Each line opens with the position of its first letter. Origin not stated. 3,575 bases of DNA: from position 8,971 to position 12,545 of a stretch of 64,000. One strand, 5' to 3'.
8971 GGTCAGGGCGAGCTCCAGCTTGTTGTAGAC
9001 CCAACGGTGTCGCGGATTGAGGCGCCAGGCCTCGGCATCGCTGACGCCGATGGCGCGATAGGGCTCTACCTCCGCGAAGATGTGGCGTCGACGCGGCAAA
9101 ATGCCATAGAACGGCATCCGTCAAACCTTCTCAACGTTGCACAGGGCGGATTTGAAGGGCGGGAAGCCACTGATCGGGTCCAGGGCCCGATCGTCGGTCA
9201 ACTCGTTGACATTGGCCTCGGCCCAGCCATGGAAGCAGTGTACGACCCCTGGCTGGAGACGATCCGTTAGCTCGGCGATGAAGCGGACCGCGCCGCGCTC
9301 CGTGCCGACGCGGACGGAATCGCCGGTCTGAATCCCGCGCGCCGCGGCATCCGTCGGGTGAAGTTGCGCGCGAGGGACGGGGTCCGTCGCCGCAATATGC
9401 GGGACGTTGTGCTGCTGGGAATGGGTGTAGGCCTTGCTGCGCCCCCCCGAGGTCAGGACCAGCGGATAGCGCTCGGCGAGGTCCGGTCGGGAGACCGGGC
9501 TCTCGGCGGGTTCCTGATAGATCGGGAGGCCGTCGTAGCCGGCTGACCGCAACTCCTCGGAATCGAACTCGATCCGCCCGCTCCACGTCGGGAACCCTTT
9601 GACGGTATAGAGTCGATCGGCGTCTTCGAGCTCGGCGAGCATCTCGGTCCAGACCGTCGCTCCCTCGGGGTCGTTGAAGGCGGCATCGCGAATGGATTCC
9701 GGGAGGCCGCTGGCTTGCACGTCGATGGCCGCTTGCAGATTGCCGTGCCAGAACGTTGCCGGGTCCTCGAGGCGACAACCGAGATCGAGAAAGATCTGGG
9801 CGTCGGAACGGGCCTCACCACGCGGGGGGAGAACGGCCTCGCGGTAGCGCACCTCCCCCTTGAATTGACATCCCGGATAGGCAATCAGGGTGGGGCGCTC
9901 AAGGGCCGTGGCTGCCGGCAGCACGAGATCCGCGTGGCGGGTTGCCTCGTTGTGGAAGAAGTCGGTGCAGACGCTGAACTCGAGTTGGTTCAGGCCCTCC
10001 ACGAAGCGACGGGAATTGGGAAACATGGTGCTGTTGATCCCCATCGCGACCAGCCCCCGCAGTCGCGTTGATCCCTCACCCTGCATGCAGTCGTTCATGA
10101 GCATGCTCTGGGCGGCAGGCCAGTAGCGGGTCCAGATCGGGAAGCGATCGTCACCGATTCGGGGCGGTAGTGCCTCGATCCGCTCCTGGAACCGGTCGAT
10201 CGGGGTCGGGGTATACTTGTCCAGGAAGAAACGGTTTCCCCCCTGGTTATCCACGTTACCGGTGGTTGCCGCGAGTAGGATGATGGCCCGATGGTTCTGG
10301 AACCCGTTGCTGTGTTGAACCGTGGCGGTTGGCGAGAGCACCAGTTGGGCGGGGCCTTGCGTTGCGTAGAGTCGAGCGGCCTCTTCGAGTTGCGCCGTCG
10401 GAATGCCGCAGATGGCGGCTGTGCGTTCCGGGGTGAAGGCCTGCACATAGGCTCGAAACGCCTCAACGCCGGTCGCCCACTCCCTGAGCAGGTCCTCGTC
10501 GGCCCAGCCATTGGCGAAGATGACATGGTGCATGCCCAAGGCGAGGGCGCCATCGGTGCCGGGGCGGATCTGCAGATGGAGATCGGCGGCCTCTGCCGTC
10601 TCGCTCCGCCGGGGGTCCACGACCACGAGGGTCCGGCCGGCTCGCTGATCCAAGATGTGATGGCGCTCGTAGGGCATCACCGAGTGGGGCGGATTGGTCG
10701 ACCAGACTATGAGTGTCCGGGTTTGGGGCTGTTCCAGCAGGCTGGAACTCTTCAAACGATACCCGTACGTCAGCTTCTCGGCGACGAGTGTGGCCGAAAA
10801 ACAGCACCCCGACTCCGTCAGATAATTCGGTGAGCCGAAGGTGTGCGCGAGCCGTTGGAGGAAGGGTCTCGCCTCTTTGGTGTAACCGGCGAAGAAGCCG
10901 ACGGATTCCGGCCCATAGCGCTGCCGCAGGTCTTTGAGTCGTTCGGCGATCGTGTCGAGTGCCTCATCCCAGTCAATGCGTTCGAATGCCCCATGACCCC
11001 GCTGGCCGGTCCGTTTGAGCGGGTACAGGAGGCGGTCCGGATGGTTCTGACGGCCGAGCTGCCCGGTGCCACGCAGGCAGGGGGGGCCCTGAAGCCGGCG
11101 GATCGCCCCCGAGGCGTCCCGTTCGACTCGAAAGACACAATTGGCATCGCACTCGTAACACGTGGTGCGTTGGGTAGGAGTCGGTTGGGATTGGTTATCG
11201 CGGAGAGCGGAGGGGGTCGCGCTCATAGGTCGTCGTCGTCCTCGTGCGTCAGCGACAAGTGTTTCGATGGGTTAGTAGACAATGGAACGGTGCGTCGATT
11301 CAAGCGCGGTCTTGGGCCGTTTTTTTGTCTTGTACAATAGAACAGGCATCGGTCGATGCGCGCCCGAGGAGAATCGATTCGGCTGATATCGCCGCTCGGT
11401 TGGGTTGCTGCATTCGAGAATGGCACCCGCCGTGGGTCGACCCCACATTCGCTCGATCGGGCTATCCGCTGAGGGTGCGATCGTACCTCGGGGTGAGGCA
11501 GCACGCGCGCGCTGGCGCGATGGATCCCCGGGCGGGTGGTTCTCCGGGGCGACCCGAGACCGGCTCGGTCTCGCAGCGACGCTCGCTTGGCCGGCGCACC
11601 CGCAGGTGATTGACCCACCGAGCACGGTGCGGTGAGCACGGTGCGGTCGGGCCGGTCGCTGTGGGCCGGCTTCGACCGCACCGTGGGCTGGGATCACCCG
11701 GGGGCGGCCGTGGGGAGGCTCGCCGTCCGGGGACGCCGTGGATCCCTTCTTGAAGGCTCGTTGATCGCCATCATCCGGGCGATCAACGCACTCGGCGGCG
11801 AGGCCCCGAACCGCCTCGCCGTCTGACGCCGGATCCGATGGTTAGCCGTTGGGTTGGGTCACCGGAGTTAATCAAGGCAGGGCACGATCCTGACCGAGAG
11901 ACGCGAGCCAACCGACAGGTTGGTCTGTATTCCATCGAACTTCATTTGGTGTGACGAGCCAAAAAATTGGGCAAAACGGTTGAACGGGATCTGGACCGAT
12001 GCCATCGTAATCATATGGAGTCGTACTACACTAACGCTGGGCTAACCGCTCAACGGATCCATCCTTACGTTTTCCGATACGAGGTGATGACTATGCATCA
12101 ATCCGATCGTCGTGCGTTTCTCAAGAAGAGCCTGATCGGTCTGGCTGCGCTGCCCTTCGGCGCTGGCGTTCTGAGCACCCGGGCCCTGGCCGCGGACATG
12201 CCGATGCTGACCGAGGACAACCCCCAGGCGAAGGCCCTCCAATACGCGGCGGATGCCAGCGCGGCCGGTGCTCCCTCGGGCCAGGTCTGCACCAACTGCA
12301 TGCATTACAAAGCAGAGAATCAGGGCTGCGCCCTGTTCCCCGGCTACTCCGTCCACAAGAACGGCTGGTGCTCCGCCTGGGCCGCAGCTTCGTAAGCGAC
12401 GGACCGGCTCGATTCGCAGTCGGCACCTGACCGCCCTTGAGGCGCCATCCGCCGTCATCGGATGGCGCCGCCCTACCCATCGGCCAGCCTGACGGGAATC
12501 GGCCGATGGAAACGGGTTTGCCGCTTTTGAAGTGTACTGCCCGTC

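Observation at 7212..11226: Translationally coupled operon: cytoplasmic Fe-S molybdopterin oxidoreductase, ATP-grasp-like hypothetical, Sir2 sirtuin; convergent overlap with an Fe-S Rrf2 regulator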

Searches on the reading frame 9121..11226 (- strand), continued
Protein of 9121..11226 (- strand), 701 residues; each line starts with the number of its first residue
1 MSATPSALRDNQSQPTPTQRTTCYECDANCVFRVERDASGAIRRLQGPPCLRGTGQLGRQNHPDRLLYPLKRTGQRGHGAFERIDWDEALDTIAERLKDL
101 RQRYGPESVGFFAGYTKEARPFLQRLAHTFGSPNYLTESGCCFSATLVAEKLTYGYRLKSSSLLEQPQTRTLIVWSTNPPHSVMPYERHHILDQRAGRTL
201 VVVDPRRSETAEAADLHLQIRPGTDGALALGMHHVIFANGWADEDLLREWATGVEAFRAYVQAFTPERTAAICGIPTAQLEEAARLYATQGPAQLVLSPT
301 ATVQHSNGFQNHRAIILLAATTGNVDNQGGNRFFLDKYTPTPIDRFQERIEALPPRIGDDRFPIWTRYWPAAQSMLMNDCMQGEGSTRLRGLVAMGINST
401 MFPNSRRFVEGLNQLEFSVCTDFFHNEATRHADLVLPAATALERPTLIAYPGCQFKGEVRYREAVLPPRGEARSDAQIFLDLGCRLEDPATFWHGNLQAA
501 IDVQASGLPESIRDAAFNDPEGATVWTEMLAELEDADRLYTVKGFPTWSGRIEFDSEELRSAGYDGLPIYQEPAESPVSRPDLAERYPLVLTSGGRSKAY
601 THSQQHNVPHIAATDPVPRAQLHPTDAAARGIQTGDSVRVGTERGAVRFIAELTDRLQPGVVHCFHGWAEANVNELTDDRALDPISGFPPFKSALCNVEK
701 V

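Call 29: search_solved_structures(query=window:9121-11226:-, max_evalue=1e-45, show_alignments=1)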
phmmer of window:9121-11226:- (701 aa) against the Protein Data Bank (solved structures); distinct sequences matched with E-value up to 1e-45: 4.
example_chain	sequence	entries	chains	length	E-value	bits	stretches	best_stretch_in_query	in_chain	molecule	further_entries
2e7z_A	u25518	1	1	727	2.1e-66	227.9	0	21-355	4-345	Acetylene hydratase Ahy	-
7qv7_S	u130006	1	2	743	4.7e-48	167.3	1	45-701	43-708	Hydrogen dependent carbon dioxide reductase subunit FdhF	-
9vap_A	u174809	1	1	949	2.6e-47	164.9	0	13-335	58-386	Formate dehydrogenase molybdopterin-binding subunit FdhA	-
2vpw_A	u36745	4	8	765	6.8e-47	163.5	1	29-670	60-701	THIOSULFATE REDUCTASE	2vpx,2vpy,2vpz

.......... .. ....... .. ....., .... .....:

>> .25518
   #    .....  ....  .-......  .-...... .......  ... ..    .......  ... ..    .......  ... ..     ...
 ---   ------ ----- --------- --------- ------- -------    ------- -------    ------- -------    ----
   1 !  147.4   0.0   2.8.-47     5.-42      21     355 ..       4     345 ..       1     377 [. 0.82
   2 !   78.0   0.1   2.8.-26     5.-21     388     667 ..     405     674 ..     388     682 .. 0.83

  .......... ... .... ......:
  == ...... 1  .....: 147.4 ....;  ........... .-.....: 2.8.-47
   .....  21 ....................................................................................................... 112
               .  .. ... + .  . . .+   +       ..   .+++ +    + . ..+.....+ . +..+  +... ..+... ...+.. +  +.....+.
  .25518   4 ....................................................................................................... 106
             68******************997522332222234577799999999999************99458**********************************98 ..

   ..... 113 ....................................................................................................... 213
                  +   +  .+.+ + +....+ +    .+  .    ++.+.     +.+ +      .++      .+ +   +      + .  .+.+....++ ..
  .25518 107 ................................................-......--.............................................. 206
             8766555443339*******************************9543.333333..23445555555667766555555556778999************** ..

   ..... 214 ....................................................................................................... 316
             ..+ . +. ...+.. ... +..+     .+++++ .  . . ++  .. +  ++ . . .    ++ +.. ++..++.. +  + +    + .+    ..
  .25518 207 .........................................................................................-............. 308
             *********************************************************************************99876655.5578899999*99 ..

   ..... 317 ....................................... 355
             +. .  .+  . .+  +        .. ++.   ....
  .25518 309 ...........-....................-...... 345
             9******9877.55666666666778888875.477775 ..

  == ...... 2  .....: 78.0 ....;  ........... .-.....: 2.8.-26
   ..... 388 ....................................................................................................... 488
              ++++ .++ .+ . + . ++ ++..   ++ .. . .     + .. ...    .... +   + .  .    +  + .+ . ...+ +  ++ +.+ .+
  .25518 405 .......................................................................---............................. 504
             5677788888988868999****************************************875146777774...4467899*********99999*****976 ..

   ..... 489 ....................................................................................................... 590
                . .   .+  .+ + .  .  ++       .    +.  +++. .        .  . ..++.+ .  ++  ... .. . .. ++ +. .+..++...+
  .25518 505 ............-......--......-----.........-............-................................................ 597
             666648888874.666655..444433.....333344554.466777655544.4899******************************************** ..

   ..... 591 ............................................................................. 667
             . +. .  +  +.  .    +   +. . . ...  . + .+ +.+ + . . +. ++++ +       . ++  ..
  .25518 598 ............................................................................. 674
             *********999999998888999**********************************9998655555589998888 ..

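Call 80: search_protein_families(library=pfam, proteins=[L084:4639-5319:-], max_evalue=0.001)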
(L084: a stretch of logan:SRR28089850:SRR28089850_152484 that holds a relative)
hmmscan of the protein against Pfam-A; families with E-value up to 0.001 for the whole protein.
L084:4639-5319:- (226 aa): 4 families
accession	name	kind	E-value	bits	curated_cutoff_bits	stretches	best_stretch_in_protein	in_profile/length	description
PF00132.30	Hexapep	-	3e-18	65.1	27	2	129-162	2-35/36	Bacterial transferase hexapeptide (six repeats)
PF14602.12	Hexapep_2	-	8e-07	29.1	27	1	165-197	2-32/34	Hexapeptide repeat of succinyl-transferase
PF25084.1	LbH_EIF2B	-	1.6e-05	25.3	54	1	111-197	10-99/105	EIF2B subunit epsilon LbH domain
PF17836.7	PglD_N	-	0.00064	20.7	23.4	1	5-78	2-69/78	PglD N-terminal domain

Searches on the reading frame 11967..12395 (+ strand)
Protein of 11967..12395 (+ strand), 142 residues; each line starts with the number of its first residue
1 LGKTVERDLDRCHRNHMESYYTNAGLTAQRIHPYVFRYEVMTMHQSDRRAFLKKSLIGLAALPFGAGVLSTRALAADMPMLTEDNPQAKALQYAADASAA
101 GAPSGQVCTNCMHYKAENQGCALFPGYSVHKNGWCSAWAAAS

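Call 3: search_protein_families(library=pfam, proteins=[window:11967-12395:+], max_evalue=0.01)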
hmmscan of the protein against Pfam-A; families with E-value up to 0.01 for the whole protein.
window:11967-12395:+ (142 aa): 1 family
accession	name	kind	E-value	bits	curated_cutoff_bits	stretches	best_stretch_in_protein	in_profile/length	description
PF01355.22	HIPIP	-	6.5e-15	55.6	22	1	84-139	1-66/66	High potential iron-sulfur protein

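Call 4: search_protein_families(library=ncbifam, proteins=[window:11967-12395:+], max_evalue=0.01)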
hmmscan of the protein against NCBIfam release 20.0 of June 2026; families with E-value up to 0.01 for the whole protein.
window:11967-12395:+ (142 aa): 0 families
